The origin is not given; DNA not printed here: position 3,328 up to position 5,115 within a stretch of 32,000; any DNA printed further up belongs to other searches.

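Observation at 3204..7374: Uncharacterised lipoprotein / DUF4331 / TPR / HupE-like operon next to nikR: candidate periplasmic metal-handling system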

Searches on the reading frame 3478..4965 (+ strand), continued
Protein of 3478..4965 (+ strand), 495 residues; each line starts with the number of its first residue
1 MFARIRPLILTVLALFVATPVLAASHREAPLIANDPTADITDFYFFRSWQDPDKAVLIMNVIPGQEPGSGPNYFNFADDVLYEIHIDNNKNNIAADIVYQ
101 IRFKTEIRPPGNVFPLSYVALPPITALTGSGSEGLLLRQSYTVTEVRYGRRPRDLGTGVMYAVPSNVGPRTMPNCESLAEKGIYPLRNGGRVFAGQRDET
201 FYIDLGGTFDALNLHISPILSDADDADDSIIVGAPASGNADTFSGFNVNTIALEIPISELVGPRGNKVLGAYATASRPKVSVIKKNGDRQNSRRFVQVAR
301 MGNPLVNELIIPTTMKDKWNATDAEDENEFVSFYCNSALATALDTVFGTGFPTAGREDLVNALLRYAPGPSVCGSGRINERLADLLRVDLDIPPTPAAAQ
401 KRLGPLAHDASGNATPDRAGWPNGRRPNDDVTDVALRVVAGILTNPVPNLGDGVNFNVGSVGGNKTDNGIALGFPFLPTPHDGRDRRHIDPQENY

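Call 43: fold_search(model_id=the predicted structure, library=pdb)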
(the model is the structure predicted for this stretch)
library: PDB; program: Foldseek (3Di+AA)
matches with E <= 10: 650; with E <= 0.001: 0
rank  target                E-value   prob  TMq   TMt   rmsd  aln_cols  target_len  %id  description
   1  6u3y_D                3.3e-02  0.06  0.09  0.14  21.2       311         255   12  Structure-based discovery of a novel small-molecule inhibitor of methicillin-resistant S. aureus (released 2020-03-25)
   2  6u3y_B                3.3e-02  0.03  0.07  0.11  21.9       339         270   12  Structure-based discovery of a novel small-molecule inhibitor of methicillin-resistant S. aureus (released 2020-03-25)
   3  3wfh_A                5.4e-02  0.02  0.05  0.10  23.9       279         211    9  Crystal structure of anti-Prostaglandin E2 Fab fragment PGE2 complex (released 2014-07-23)
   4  4p1y_B                6.9e-02  0.02  0.07  0.11  21.7       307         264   11  Crystal structure of staphylococcal gamma-hemolysin prepore (released 2014-10-01)
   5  6gj2_A                7.8e-02  0.09  0.11  0.10  15.7       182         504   12  PURPLE ACID PHYTASE FROM WHEAT ISOFORM B2 - COMPLEX WITH INOSITOL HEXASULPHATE (released 2019-11-27)
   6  1t5r_B                9.4e-02  0.03  0.08  0.13  22.1       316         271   11  STRUCTURE OF THE PANTON-VALENTINE LEUCOCIDIN S COMPONENT FROM STAPHYLOCOCCUS AUREUS (released 2004-08-24)
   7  4p24_F                9.4e-02  0.03  0.09  0.13  24.9       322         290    9  pore forming toxin (released 2015-03-11)
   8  4iya                  9.4e-02  0.03  0.09  0.13  21.0       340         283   13  Structure of the Y250A mutant of the PANTON-VALENTINE LEUCOCIDIN S component from STAPHYLOCOCCUS AUREUS (released 2014-01-29)
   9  6rxt_UQ               1.0e-01  0.04  0.10  0.07  19.9       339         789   10  Cryo-EM structure of the 90S pre-ribosome (Kre33-Noc4) from Chaetomium thermophilum, state A (released 2019-08-14)
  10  6gja_A                1.1e-01  0.08  0.11  0.11  17.8       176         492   11  PURPLE ACID PHYTASE FROM WHEAT ISOFORM B2 - H229A MUTANT (released 2019-11-27)
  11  6giz_A                1.3e-01  0.10  0.11  0.10  13.9       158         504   10  PURPLE ACID PHYTASE FROM WHEAT ISOFORM B2 - SUBSTRATE COMPLEX (released 2019-11-27)
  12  4p1x_F                1.3e-01  0.03  0.09  0.15  22.2       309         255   10  Crystal structure of staphylococcal LUK prepore (released 2014-10-01)
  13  1t5r_E                1.4e-01  0.04  0.10  0.14  20.4       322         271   11  STRUCTURE OF THE PANTON-VALENTINE LEUCOCIDIN S COMPONENT FROM STAPHYLOCOCCUS AUREUS (released 2004-08-24)
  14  4iyc_C                1.4e-01  0.04  0.09  0.14  21.5       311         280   11  Structure of the T244A mutant of the PANTON-VALENTINE LEUCOCIDIN component from STAPHYLOCOCCUS AUREUS (released 2014-01-29)
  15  4izl_B                1.4e-01  0.03  0.09  0.12  21.7       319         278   12  Structure Of The N248A Mutant of the PANTON-VALENTINE LEUCOCIDIN S Component from STAPHYLOCOCCUS AUREUS (released 2014-01-29)
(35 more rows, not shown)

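Call 46: search_protein_families(library=pfam, proteins=[L013:4827-6254:+, L014:9639-11087:+, L017:11081-12619:+, L020:11147-12733:+, L054:7095-8576:+, L059:11049-12653:+, L062:9797-11293:+, L006:11020-12792:+, L032:10690-12972:+, L011:3737-5557:+], max_evalue=0.01)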
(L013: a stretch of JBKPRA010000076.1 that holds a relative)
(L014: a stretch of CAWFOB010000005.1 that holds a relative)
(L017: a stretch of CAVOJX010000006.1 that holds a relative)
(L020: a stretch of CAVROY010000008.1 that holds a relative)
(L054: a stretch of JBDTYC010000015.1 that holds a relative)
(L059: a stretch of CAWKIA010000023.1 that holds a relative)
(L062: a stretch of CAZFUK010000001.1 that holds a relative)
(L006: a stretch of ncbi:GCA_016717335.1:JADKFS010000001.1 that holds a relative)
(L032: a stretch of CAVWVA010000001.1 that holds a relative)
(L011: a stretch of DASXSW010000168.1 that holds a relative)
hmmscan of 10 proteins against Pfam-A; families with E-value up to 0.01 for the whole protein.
L013:4827-6254:+ (475 aa): 2 families
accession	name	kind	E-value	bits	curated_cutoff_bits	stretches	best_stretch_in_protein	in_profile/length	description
PF03824.22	NicO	-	9.3e-12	45.3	27.7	2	252-373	6-135/287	High-affinity nickel-transport protein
PF13386.12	DsbD_2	-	1.3e-09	38.6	24.9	1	285-441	35-184/199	Cytochrome C biogenesis protein transmembrane region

L014:9639-11087:+ (482 aa): 2 families
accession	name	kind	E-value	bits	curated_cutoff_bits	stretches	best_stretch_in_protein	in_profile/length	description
PF03824.22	NicO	-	1.5e-15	57.7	27.7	2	251-371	6-133/287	High-affinity nickel-transport protein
PF13386.12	DsbD_2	-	3.5e-05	24.2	24.9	1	270-466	20-194/199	Cytochrome C biogenesis protein transmembrane region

L017:11081-12619:+ (512 aa): 2 families
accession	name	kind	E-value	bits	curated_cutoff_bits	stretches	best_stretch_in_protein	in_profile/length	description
PF03824.22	NicO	-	7.8e-11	42.3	27.7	1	268-396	4-145/287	High-affinity nickel-transport protein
PF13386.12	DsbD_2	-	6.6e-06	26.6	24.9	1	287-472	18-178/199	Cytochrome C biogenesis protein transmembrane region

L020:11147-12733:+ (528 aa): 2 families
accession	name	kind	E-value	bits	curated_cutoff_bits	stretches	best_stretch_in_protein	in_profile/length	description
PF03824.22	NicO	-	7.1e-11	42.4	27.7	1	273-516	3-279/287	High-affinity nickel-transport protein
PF13386.12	DsbD_2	-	2.1e-05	25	24.9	1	419-486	117-184/199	Cytochrome C biogenesis protein transmembrane region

L054:7095-8576:+ (493 aa): 1 family
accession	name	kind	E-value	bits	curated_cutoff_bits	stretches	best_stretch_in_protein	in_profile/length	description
PF03824.22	NicO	-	2.5e-11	43.9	27.7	1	246-370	4-135/287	High-affinity nickel-transport protein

L059:11049-12653:+ (534 aa): 2 families
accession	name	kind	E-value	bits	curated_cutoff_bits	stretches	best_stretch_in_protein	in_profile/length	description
PF03824.22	NicO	-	2.1e-17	63.8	27.7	1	261-477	3-237/287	High-affinity nickel-transport protein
PF13386.12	DsbD_2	-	5.7e-08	33.3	24.9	1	421-488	117-184/199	Cytochrome C biogenesis protein transmembrane region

L062:9797-11293:+ (498 aa): 2 families
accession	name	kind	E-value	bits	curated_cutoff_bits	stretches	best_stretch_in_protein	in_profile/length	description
PF03824.22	NicO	-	5.7e-12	46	27.7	2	251-351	5-111/287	High-affinity nickel-transport protein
PF13386.12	DsbD_2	-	2e-05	25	24.9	1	282-465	32-193/199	Cytochrome C biogenesis protein transmembrane region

L006:11020-12792:+ (590 aa): 2 families
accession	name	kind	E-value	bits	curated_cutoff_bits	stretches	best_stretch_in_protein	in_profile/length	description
PF03824.22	NicO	-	6.2e-18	65.6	27.7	1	282-585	5-284/287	High-affinity nickel-transport protein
PF13386.12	DsbD_2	-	2.3e-06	28.1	24.9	1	485-564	117-191/199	Cytochrome C biogenesis protein transmembrane region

L032:10690-12972:+ (760 aa): 2 families
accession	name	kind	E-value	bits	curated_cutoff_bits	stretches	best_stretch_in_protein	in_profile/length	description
PF03824.22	NicO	-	2.2e-15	57.2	27.7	2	275-377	3-113/287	High-affinity nickel-transport protein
PF13386.12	DsbD_2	-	5.9e-09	36.5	24.9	1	329-472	48-182/199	Cytochrome C biogenesis protein transmembrane region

L011:3737-5557:+ (606 aa): 2 families
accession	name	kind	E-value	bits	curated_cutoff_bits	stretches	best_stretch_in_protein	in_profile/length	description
PF03824.22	NicO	-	4.2e-14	53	27.7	2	359-488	2-136/287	High-affinity nickel-transport protein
PF13386.12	DsbD_2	-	2.7e-05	24.6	24.9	1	397-566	37-180/199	Cytochrome C biogenesis protein transmembrane region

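Call 50: search_dna_similar(query=window:3478-4965:+, collection=plasmids, mode=protein, max_rows=30)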
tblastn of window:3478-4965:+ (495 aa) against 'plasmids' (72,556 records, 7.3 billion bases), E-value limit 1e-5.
Records with a match: 33; places in all: 36; records where one place covers at least 80% of the query: 31.
Best place of each record, by identity: <60% 33.
By first word of the organism name: Pseudoalteromonas 6; Sulfitobacter 5; Streptomyces 4; Paraburkholderia 2; Embleya 2; Lichenicola 2; Adhaeribacter 2; Miltoncostaea 1; Kitasatospora 1; Paracoccus 1; and 7 more.
By predicted mobility (MOB-suite, as given by PLSDB): non-mobilizable 28; mobilizable 4; conjugative 1.
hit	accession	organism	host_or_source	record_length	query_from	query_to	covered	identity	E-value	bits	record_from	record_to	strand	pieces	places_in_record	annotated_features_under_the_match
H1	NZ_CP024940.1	Paraburkholderia hospita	soil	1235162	2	493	99%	56.9%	1e-145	468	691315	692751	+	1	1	record has no annotation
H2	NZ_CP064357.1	Miltoncostaea oceani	pure culture,marine sediment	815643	23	485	94%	38.5%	7e-75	264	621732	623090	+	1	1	DUF4331 domain-containing protein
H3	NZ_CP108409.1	Kitasatospora sp. NBC_01300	-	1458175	16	483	95%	36.7%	5e-63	229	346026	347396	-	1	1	record has no annotation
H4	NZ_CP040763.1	Paracoccus liaowanqingii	Tibetan antelope,cell culture,feces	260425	1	448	91%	34.7%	1e-51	196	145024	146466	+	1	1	DUF4331 domain-containing protein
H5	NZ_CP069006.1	Sulfitobacter mediterraneus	Skeletonema costatum,The surface ...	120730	8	448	89%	34.8%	4e-51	194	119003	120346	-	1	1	DUF4331 domain-containing protein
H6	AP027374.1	Sulfitobacter pontiacus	-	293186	1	448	91%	33.9%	2e-47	184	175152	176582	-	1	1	hypothetical protein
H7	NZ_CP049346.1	Sulfitobacter pontiacus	-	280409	1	448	91%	33.9%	8e-47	182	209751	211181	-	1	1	DUF4331 domain-containing protein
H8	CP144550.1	Sulfitobacter pontiacus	cell culture,salt marsh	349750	1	448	91%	33.9%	8e-47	182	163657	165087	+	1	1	record has no annotation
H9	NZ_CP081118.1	Sulfitobacter pontiacus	-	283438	1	448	91%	33.7%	3e-47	183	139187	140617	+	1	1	DUF4331 domain-containing protein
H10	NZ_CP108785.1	Embleya sp. NBC_00888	-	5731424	13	450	88%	34.4%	6e-54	202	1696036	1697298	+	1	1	none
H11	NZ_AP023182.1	Paraburkholderia sp. PGU19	Physopelta gutta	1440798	2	443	89%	34.0%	2e-48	186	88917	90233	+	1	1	record has no annotation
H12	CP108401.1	Streptomycetaceae bacterium NBC_01309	-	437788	12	481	95%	31.9%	9e-45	176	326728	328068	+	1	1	DUF4331 domain-containing protein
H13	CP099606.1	Comamonadaceae bacterium OTU4NAUVB1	Arabidopsis thaliana,pure culture,leaf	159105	1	444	90%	33.2%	3e-46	180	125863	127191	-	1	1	DUF4331 domain-containing protein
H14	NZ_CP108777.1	Embleya sp. NBC_00896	-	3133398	13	441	87%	34.2%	8e-52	196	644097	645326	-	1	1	none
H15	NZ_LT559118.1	Nonomuraea gerenzanensis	-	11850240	23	441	85%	34.7%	8e-49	187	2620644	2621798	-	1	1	none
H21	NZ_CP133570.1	Pseudoalteromonas sp. HL-AS1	sediment core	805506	8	448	89%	32.0%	3e-47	183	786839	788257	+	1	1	DUF4331 domain-containing protein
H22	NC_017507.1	Marinobacter adhaerens HP15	German Wadden Sea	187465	10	449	89%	32.0%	9e-44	173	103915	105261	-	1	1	DUF4331 domain-containing protein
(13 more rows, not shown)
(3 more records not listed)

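Call 51: get_annotated_region(hit=H22, flank=8000)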
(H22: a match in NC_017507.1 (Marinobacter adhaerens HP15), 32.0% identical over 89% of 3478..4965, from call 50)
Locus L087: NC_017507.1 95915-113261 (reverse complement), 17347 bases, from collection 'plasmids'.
description: Marinobacter adhaerens HP15 plasmid pHP-187, complete sequence
organism: Marinobacter adhaerens HP15 (NCBI taxid 225937)
taxonomy: Bacteria; Pseudomonadota; Gammaproteobacteria; Pseudomonadales; Marinobacteraceae; Marinobacter; Marinobacter adhaerens; Marinobacter adhaerens HP15
host: -; source: German Wadden Sea; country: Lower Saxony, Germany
typing (MOB-suite, as given by PLSDB): non-mobilizable; replicon rep_cluster_487
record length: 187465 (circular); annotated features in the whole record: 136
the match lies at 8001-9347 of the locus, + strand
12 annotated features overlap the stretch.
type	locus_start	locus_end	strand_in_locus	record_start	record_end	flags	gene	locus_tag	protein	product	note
CDS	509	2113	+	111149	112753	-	-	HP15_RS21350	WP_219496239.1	alkaline phosphatase D family protein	-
CDS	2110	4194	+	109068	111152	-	-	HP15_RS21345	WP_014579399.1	metallophosphoesterase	-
CDS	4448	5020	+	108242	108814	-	-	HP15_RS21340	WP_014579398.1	DUF3299 domain-containing protein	-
CDS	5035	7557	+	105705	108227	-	-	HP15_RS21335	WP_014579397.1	PKD domain-containing protein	-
CDS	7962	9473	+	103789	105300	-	-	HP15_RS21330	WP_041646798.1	DUF4331 domain-containing protein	-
CDS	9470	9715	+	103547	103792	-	-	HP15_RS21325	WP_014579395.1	hypothetical protein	-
CDS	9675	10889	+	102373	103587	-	-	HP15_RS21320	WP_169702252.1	hypothetical protein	-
CDS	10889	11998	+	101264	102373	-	-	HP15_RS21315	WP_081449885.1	HupE/UreJ family protein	-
CDS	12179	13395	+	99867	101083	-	-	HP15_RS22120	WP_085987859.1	IS3 family transposase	-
CDS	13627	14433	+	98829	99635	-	-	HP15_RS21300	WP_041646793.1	alpha/beta hydrolase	-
CDS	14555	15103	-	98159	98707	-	-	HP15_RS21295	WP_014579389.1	DUF3455 domain-containing protein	-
CDS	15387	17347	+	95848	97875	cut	-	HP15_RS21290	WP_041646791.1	hypothetical protein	-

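Call 52: get_annotated_region(hit=H21, flank=8000)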
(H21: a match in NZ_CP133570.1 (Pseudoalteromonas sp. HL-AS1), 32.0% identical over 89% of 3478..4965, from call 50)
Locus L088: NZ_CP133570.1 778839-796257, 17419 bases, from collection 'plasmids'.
description: Pseudoalteromonas sp. HL-AS1 plasmid unnamed, complete sequence
organism: Pseudoalteromonas sp. HL-AS1 (NCBI taxid 3071081)
taxonomy: Bacteria; Pseudomonadota; Gammaproteobacteria; Alteromonadales; Pseudoalteromonadaceae; Pseudoalteromonas; Pseudoalteromonas sp. HL-AS1
host: -; source: sediment core; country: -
typing (MOB-suite, as given by PLSDB): non-mobilizable
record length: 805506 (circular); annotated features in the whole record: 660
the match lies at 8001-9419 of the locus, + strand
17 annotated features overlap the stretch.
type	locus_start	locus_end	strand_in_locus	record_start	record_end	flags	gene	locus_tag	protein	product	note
CDS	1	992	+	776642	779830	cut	-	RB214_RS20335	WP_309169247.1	TonB-dependent receptor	GO:0015891 - siderophore transport [Evidence IEA]; GO:0055085 - transmembrane transport [Evidence IEA]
CDS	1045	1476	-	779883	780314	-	-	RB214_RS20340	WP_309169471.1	MarR family transcriptional regulator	-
CDS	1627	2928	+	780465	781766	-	hmgA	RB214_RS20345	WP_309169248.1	homogentisate 1,2-dioxygenase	GO:0006559 - L-phenylalanine catabolic process [Evidence IEA]; GO:0006572 - tyrosine catabolic process [Evidence IEA]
CDS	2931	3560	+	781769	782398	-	maiA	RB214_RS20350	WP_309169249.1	maleylacetoacetate isomerase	GO:0006559 - L-phenylalanine catabolic process [Evidence IEA]; GO:0006572 - tyrosine catabolic process [Evidence IEA]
CDS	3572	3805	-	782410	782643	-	-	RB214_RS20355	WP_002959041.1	TIGR02647 family protein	-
CDS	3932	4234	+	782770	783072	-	-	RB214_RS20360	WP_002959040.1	DUF1496 domain-containing protein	-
CDS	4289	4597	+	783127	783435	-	-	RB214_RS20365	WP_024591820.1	VF530 family protein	-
CDS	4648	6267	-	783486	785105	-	-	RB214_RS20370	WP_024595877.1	diacylglycerol kinase family protein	-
CDS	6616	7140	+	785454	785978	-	-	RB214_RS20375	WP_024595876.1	sigma-70 family RNA polymerase sigma factor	GO:0006352 - DNA-templated transcription initiation [Evidence IEA]; GO:0006355 - regulation of DNA-templated ...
CDS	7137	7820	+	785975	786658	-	-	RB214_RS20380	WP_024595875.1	anti-sigma factor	-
CDS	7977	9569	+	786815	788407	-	-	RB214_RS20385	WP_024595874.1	DUF4331 domain-containing protein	-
CDS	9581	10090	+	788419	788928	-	-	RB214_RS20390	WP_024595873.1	Ig-like domain-containing protein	-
CDS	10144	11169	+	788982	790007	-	-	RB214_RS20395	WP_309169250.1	hypothetical protein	-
CDS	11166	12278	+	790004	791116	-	-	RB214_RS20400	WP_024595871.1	HupE/UreJ family protein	-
CDS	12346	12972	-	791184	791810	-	-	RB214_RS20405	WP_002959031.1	TetR/AcrR family transcriptional regulator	-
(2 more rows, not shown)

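Call 53: get_annotated_region(hit=H4, flank=8000)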
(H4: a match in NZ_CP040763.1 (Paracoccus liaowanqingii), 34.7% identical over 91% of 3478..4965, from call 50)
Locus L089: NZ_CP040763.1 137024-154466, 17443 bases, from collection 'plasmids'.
description: Paracoccus liaowanqingii strain 2251 plasmid unnamed4, complete sequence
organism: Paracoccus liaowanqingii (NCBI taxid 2560053)
taxonomy: Bacteria; Pseudomonadota; Alphaproteobacteria; Rhodobacterales; Paracoccaceae; Paracoccus; Paracoccus liaowanqingii
host: -; source: Tibetan antelope,cell culture,feces; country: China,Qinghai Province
typing (MOB-suite, as given by PLSDB): non-mobilizable; replicon rep_cluster_229
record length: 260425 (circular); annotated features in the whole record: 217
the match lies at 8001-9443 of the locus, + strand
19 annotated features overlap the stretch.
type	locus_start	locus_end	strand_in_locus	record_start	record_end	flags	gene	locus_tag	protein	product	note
CDS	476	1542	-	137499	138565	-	-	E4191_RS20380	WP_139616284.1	IS630 family transposase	-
CDS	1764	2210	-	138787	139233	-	-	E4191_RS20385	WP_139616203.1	GNAT family N-acetyltransferase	-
CDS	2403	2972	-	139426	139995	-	-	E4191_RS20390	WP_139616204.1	recombinase family protein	GO:0006310 - DNA recombination [Evidence IEA]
CDS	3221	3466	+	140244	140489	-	-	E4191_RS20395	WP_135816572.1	plasmid stabilization protein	-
CDS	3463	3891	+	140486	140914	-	-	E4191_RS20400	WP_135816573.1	type II toxin-antitoxin system VapC family toxin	-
CDS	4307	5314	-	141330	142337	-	-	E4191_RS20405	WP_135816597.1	alpha/beta hydrolase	-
CDS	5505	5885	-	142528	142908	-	-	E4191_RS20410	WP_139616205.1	hypothetical protein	-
CDS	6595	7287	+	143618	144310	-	-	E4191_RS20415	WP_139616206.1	outer membrane beta-barrel protein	-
CDS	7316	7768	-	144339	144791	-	-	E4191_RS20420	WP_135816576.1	A24 family peptidase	-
CDS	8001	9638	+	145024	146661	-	-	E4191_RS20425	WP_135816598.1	DUF4331 domain-containing protein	-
CDS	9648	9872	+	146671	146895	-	-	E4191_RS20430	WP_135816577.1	hypothetical protein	-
CDS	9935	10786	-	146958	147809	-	-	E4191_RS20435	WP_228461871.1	type II secretion system protein GspK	-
CDS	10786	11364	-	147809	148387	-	-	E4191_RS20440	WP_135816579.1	type II secretion system protein GspJ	GO:0015628 - protein secretion by the type II secretion system [Evidence IEA]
CDS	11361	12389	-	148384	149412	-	-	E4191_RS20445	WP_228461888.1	ABC transporter substrate-binding protein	-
CDS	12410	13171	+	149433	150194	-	-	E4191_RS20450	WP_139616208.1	hypothetical protein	-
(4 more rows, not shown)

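Call 72: search_protein_families(library=pfam, proteins=[L073:8377-8697:+, L084:8413-8727:+, L074:2078-2392:+, L017:6300-6998:+, L022:9689-11995:+, L024:9820-12060:+, L088:9581-10090:+, L088:10144-11169:+, L087:9675-10889:+], max_evalue=0.01)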
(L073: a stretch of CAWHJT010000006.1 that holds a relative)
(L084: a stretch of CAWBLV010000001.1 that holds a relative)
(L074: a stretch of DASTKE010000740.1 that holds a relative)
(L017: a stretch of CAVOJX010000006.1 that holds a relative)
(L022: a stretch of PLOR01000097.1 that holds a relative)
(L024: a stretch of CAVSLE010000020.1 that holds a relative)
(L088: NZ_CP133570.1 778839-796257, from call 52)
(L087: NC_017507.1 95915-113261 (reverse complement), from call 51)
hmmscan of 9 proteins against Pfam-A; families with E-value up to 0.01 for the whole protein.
L073:8377-8697:+ (106 aa): 0 families

L084:8413-8727:+ (104 aa): 0 families

L074:2078-2392:+ (104 aa): 0 families

L017:6300-6998:+ (232 aa): 1 family
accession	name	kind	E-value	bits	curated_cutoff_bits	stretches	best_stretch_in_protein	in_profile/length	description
PF07589.16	PEP-CTERM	-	0.00041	20.8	20.7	1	207-230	1-22/24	PEP-CTERM motif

L022:9689-11995:+ (768 aa): 6 families
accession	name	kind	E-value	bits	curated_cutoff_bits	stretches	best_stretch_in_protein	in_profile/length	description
PF13620.12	CarboxypepD_reg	-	1.1e-17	64.5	32.3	1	46-124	1-80/82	Carboxypeptidase regulatory-like domain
PF13715.12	CarbopepD_reg_2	-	1.8e-06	28.3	32.2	1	47-125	1-76/88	CarboxypepD_reg-like domain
PF17210.9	SdrD_B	-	0.00091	19.8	29.7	1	53-103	18-68/112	SdrD B-like domain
PF00593.30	TonB_dep_Rec_b-barrel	-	0.00099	19.5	27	1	362-558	54-247/436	TonB dependent receptor-like, beta-barrel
PF02369.22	Big_1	-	0.0038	17.7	34.9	0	47-101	21-80/93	Bacterial Ig-like domain (group 1)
PF17802.7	SpaA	-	0.0086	16.7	23.1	0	52-97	8-56/91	Prealbumin-like fold domain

L024:9820-12060:+ (746 aa): 5 families
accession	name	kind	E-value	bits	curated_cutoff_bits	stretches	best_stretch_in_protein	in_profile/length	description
PF13620.12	CarboxypepD_reg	-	1.6e-13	51.3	32.3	1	45-114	2-81/82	Carboxypeptidase regulatory-like domain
PF13715.12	CarbopepD_reg_2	-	2.8e-08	34.1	32.2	1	45-119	1-79/88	CarboxypepD_reg-like domain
PF00593.30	TonB_dep_Rec_b-barrel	-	5e-05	23.8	27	1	364-662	76-393/436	TonB dependent receptor-like, beta-barrel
PF15976.11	CooC_C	-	0.00071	20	29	1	43-107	17-80/93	CS1-pili formation C-terminal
PF08308.17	PEGA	-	0.0053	17.1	20.8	0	79-114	29-65/71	PEGA domain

L088:9581-10090:+ (169 aa): 4 families
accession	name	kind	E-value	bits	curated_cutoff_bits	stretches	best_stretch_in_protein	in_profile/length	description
PF17963.7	Big_9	-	3.7e-18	66.6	23.6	1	35-121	1-89/89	Bacterial Ig domain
PF17892.7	Cadherin_5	-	1.4e-14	54.1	26.5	1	34-122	1-97/98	Cadherin-like domain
PF17803.7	Cadherin_4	-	1.8e-11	44.8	25.1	1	34-90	10-71/71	Bacterial cadherin-like domain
PF16184.11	Cadherin_3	-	1.7e-06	28.4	25.5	1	48-122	14-106/106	Cadherin-like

L088:10144-11169:+ (341 aa): 8 families
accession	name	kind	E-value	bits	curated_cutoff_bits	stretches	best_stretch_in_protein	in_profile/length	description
PF14559.12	TPR_19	-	1.3e-08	35.5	25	1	99-139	6-46/68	Tetratricopeptide repeat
PF12895.13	ANAPC3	-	1.6e-08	35.2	27.2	2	81-138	20-76/82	Anaphase-promoting complex, cyclosome, subunit 3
PF07719.23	TPR_2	-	0.0001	22.6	27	0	120-141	3-24/34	Tetratricopeptide repeat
PF00515.34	TPR_1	-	0.001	19.3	27.8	0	120-141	3-24/34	Tetratricopeptide repeat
PF13424.12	TPR_12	-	0.0036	17.9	30.1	0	98-139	24-66/77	Tetratricopeptide repeat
PF17004.11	SRP_TPR_like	-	0.0056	17.2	35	0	169-211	52-93/109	Putative TPR-like repeat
PF25062.1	ARM_TT21_N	-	0.0084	16.3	40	0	90-137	174-221/222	Tetratricopeptide repeat protein 21 N-terminal ARM repeat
PF04190.19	GET4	-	0.0084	16.3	30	0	47-186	32-159/257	Golgi to ER traffic protein 4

L087:9675-10889:+ (404 aa): 1 family
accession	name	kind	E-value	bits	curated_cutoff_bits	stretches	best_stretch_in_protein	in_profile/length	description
PF14559.12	TPR_19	-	4.9e-08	33.6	25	1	250-293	12-55/68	Tetratricopeptide repeat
